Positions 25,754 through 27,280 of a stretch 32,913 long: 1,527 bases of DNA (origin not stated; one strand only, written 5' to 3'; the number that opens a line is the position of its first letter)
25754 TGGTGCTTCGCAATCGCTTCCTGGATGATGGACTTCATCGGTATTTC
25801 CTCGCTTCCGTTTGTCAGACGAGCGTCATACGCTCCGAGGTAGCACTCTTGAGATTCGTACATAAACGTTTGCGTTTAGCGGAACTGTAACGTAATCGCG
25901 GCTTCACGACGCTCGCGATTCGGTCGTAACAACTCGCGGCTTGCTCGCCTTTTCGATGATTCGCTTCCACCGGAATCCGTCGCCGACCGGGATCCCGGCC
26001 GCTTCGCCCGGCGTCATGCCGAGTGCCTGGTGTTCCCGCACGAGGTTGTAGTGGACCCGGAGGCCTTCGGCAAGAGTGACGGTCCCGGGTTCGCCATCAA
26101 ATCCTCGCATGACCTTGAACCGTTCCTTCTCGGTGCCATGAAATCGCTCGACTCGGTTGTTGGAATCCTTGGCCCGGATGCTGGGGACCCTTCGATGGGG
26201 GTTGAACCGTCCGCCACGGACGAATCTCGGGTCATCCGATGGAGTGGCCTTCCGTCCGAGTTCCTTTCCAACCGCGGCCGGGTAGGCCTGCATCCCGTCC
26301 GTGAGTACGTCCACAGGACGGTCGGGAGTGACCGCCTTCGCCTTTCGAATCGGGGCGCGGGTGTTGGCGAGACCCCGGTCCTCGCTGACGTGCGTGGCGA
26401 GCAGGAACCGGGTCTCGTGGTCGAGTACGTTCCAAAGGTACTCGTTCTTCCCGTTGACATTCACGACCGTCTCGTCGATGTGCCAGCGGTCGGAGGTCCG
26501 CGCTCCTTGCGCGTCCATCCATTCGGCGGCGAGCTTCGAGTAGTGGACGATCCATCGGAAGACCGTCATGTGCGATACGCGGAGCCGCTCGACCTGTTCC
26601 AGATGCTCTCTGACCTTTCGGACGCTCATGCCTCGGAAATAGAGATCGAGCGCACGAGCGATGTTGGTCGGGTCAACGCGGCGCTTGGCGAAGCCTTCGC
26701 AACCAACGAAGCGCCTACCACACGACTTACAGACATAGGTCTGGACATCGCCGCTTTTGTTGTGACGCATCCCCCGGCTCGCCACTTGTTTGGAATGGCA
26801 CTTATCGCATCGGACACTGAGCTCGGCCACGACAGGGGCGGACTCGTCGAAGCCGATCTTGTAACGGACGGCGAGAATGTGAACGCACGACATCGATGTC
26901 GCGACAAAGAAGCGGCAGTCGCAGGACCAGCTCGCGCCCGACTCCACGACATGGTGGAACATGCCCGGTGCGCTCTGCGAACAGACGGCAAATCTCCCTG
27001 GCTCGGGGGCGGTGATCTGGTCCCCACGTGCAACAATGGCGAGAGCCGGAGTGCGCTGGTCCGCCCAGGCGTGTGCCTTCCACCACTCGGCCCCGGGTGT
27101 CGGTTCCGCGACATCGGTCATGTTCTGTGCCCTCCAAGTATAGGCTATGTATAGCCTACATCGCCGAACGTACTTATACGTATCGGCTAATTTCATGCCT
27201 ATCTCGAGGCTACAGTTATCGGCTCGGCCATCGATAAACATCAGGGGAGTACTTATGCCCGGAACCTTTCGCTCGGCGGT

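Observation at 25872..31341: ~5.4-kb lower-G+C island bounded by a perfect 21-bp direct repeat, inserted between the ftsZ promoter and an SDR-like gene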

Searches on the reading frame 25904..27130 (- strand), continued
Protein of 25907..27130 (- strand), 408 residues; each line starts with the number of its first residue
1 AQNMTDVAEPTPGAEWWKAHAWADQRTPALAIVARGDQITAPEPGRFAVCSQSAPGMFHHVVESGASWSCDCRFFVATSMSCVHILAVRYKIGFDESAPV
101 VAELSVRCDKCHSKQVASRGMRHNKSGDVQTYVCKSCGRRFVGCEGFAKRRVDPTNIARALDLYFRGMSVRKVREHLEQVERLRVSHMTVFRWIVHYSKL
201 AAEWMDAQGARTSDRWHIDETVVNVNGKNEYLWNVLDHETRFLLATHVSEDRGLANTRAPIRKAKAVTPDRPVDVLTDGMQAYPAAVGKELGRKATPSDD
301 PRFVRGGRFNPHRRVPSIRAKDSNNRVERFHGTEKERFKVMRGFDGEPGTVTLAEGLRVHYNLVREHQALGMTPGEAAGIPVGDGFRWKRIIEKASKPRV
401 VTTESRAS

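Call 51: find_encoding_contigs(protein=P0020, flank=10000, max_places=2)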
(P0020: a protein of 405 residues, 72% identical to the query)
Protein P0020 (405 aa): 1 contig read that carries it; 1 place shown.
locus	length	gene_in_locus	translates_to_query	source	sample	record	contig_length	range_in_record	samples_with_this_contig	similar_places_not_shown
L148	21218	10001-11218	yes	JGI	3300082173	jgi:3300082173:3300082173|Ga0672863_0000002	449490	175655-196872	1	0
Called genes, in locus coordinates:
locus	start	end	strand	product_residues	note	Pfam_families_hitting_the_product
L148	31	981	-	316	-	PF00892:EamA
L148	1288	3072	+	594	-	PF00654:Voltage_CLC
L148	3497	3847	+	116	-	PF08922:DUF1905, PF13376:OmdA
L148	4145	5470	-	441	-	-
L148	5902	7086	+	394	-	PF14072:DndB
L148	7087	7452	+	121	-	-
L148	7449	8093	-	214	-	PF09195:Endonuc-BglII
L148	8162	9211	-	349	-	PF01555:N6_N4_Mtase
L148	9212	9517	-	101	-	-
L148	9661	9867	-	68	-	-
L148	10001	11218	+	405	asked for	PF13610:DDE_Tnp_IS240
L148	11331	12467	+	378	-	PF00091:Tubulin, PF12327:FtsZ_C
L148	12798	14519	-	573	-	-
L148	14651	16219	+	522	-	PF02142:MGS, PF01808:AICARFT_IMPCHas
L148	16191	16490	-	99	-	PF00085:Thioredoxin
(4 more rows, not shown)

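Call 52: find_encoding_contigs(protein=P0028, flank=10000, max_places=2)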
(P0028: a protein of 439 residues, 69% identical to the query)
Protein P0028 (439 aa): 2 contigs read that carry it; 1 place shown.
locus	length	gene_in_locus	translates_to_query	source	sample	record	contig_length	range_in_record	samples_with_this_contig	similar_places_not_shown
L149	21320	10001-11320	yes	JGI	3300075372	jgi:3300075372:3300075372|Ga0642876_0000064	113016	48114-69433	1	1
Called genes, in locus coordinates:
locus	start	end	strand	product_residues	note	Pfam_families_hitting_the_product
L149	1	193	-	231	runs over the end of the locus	PF00230:MIP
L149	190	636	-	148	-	PF01451:LMWPc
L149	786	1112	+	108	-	PF01638:HxlR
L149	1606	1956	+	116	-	-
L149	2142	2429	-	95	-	-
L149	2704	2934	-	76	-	-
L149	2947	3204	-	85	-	-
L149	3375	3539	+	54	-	-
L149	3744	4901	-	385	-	PF26630:DUF8203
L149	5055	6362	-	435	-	-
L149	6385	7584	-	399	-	PF01555:N6_N4_Mtase, PF01170:UPF0020 (weak)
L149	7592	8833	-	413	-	PF01170:UPF0020 (weak), PF01555:N6_N4_Mtase (weak)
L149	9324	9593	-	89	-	-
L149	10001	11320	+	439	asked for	PF13610:DDE_Tnp_IS240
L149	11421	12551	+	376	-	PF00091:Tubulin, PF12327:FtsZ_C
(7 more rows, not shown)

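Call 53: find_encoding_contigs(protein=P0043, flank=10000, max_places=2)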
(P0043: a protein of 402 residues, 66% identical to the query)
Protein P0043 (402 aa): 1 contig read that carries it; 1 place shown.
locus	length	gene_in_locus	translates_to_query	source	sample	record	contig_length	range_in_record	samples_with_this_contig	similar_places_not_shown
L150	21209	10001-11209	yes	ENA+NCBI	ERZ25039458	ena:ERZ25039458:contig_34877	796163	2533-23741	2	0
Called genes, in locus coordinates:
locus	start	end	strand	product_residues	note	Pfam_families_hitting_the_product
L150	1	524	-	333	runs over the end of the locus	-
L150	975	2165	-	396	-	-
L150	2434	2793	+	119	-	-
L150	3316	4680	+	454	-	PF01609:DDE_Tnp_1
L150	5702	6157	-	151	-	-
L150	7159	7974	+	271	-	PF09019:EcoRII-C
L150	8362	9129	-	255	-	-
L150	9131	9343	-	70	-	-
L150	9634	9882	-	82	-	-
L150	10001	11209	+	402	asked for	PF13610:DDE_Tnp_IS240, PF13683:rve_3 (weak)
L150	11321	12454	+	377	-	PF00091:Tubulin, PF12327:FtsZ_C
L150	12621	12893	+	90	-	-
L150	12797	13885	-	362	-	-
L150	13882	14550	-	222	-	-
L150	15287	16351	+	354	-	PF01808:AICARFT_IMPCHas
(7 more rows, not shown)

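Call 54: find_encoding_contigs(protein=P0067, flank=8000, max_places=2)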
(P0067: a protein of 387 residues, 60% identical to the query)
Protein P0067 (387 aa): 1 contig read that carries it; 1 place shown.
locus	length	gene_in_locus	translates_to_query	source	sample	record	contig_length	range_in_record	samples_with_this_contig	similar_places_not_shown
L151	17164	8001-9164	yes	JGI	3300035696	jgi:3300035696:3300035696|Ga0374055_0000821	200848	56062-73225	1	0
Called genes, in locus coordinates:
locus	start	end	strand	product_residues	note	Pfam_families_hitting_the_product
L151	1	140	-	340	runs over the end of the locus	PF00005:ABC_tran, PF13304:AAA_21 (faint), PF13732:DrrA1-3_C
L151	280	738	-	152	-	PF03551:PadR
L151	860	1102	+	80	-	-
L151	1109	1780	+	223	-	PF00702:Hydrolase, PF12710:HAD, PF08282:Hydrolase_3 (weak)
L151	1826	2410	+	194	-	-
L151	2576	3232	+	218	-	PF19479:DUF6015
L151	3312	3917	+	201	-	PF04013:Methyltrn_RNA_2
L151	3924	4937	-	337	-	PF00091:Tubulin, PF12327:FtsZ_C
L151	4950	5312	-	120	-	PF01402:RHH_1 (weak)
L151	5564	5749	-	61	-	-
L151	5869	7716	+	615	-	-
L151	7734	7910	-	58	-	-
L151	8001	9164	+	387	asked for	PF00665:rve (faint), PF13610:DDE_Tnp_IS240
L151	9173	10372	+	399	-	PF04326:SLFN_AlbA_2 (weak)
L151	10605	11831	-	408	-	PF05977:MFS_3, PF07690:MFS_1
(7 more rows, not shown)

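Call 55: find_encoding_contigs(protein=P0085, flank=8000, max_places=2)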
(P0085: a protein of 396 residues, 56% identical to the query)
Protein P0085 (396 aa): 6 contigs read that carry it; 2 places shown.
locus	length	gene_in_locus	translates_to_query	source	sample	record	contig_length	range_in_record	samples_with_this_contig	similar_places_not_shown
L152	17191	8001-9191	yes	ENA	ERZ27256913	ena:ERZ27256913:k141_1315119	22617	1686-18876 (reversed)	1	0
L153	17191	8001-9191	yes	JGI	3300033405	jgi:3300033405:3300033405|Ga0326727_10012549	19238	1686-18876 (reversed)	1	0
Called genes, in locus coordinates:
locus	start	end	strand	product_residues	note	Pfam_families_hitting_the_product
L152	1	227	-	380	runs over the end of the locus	PF01546:Peptidase_M20, PF07687:M20_dimer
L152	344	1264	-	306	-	PF00702:Hydrolase, PF13419:HAD_2, PF13242:Hydrolase_like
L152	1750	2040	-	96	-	-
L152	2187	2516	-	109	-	-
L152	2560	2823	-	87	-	-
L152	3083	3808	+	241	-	-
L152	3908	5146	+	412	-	-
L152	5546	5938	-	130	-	-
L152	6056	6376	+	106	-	-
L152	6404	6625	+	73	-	-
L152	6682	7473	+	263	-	PF00227:Proteasome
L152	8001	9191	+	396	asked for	PF00872:Transposase_mut (weak), PF00665:rve (weak), PF13610:DDE_Tnp_IS240, PF13683:rve_3 (faint)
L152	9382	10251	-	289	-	-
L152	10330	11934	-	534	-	-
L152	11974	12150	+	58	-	-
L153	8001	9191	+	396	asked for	PF00872:Transposase_mut (weak), PF00665:rve (weak), PF13610:DDE_Tnp_IS240, PF13683:rve_3 (faint)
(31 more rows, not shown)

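Call 56: find_encoding_contigs(protein=P0084, flank=8000, max_places=2)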
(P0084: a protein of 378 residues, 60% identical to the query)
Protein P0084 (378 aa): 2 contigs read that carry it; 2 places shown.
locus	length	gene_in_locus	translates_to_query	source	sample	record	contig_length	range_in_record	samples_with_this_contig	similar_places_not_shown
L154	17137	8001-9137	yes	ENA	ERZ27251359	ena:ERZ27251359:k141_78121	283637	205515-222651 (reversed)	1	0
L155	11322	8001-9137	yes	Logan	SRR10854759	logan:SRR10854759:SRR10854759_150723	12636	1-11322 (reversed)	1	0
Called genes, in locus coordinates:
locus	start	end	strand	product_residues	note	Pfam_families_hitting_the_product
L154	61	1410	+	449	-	PF00561:Abhydrolase_1, PF12697:Abhydrolase_6, PF12146:Hydrolase_4, PF00211:Guanylate_cyc (weak)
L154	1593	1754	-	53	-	-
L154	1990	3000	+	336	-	PF01545:Cation_efflux, PF16916:ZT_dimer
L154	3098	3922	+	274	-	-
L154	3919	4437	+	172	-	-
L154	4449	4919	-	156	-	PF00160:Pro_isomerase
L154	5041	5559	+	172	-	-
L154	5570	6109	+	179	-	PF00075:RNase_H (weak), PF13456:RVT_3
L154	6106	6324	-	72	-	-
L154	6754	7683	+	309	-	-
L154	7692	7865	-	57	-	-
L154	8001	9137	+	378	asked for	PF00872:Transposase_mut (faint), PF13610:DDE_Tnp_IS240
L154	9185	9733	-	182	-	-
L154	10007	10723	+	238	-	-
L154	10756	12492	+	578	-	PF01401:Peptidase_M2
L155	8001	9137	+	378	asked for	PF00872:Transposase_mut (faint), PF13610:DDE_Tnp_IS240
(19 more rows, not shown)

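Call 83: find_related_loci(query=A1, collection=viral_contigs, flank=8000)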
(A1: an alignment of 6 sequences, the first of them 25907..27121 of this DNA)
Query A1 (405 aa) in viral_contigs; peptide patterns used: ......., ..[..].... (x = any residue, [..] = any of these).
38 stretches matched a pattern, but none encodes a relative of the query by tblastn (E <= 1e-3).

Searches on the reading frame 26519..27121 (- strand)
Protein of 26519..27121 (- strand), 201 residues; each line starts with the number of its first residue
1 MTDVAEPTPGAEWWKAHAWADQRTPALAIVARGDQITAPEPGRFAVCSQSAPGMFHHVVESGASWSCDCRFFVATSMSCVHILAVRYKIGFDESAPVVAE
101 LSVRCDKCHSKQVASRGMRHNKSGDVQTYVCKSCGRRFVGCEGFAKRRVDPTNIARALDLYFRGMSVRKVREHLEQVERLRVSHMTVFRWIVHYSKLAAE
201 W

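Call 66: search_protein_families(library=pfam, proteins=[window:26519-27121:-], max_evalue=10)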
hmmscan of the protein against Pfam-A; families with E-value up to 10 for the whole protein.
seq(201 aa): 8 families
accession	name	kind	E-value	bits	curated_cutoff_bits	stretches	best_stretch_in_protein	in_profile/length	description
PF04434.22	SWIM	-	0.015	15.3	19.6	1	64-85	12-33/38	SWIM zinc finger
PF13384.12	HTH_23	-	0.021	15.1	24.6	1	177-194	24-41/50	Homeodomain-like domain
PF00872.24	Transposase_mut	-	0.023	14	21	1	147-187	97-137/379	Transposase, Mutator family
PF01096.23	Zn_ribbon_TFIIS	-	0.039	14.2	21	1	104-138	2-38/39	Transcription factor S-II (TFIIS)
PF13451.12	zf_Tbcl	-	0.046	14.1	24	1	128-139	4-15/48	Probable treble clef domain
PF24273.1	TRASH_HVO_1752_C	-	0.12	13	27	1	103-139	2-37/47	HVO_1752, C-terminal TRASH domain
PF13565.12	HTH_32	-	0.13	13.3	33.7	1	146-190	26-72/73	Homeodomain-like domain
PF09723.15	Zn_ribbon_8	-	2.3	8.7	34.4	1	129-138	6-15/41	Zinc ribbon domain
